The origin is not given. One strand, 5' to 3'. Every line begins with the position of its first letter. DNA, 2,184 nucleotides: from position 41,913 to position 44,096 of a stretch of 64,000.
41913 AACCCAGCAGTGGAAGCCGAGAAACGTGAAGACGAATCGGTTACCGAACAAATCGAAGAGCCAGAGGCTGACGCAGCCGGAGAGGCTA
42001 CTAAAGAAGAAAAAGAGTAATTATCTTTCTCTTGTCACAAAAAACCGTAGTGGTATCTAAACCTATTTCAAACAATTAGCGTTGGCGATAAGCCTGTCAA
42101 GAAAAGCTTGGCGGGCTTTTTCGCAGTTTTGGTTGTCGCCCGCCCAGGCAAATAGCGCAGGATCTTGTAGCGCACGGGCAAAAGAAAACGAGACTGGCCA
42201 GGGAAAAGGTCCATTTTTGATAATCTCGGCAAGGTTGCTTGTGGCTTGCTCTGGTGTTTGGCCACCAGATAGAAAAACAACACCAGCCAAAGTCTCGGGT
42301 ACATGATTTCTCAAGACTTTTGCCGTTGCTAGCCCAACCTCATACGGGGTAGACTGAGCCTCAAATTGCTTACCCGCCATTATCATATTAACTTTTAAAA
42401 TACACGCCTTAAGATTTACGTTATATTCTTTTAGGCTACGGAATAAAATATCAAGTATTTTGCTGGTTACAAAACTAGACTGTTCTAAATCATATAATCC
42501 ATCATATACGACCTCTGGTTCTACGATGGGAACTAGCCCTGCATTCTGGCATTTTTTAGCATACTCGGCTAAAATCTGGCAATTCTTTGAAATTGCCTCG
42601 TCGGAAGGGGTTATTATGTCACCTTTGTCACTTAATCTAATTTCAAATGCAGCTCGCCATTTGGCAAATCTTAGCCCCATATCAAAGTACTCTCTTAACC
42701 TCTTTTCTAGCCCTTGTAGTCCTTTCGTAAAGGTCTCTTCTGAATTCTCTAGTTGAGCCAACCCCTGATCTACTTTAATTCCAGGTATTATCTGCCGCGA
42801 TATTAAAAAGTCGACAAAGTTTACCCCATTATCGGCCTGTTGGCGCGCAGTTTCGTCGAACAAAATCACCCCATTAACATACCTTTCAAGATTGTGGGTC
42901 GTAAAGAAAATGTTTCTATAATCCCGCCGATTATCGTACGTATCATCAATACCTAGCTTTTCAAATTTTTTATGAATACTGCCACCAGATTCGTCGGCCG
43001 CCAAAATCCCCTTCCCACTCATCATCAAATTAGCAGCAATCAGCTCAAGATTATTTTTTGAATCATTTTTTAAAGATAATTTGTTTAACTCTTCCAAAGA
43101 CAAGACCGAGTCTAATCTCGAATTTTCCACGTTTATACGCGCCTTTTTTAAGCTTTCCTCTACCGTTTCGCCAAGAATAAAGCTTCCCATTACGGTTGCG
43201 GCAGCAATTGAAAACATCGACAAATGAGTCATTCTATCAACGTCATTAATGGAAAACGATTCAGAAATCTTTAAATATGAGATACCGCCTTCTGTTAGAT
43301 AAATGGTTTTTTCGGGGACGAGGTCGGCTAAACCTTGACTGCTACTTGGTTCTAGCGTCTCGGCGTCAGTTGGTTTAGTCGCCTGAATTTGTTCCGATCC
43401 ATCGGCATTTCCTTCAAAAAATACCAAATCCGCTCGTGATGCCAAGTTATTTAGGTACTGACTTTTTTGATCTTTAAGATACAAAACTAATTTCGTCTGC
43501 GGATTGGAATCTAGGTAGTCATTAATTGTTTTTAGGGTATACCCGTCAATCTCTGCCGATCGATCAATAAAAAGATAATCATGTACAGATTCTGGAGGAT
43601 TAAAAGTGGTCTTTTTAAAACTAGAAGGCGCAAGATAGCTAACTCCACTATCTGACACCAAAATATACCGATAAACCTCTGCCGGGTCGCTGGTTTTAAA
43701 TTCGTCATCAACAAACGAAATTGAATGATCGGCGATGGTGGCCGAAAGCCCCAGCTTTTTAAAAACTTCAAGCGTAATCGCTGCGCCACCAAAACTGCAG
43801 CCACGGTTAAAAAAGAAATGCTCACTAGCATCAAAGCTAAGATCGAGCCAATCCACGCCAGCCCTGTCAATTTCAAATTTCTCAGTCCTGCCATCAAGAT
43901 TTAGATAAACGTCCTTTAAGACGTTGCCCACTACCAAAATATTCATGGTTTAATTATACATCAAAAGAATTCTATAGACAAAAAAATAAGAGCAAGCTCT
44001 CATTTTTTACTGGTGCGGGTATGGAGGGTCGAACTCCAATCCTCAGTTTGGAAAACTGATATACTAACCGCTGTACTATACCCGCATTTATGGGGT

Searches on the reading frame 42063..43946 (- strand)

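Call 53: search_protein_families(library=ncbifam, proteins=[window:42063-43946:-], max_evalue=1e-10)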
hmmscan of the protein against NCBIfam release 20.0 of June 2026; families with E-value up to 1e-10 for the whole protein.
window:42063-43946:- (627 aa): 2 families
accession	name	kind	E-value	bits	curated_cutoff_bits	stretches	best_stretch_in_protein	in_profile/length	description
NF033379.1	FrucBisAld_I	equivalog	3.7e-114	381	250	1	300-623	2-320/324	class I fructose-bisphosphate aldolase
NF003784.0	PRK05377.1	equivalog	1.4e-17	64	392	1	307-519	9-220/297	fructose bisphosphate aldolase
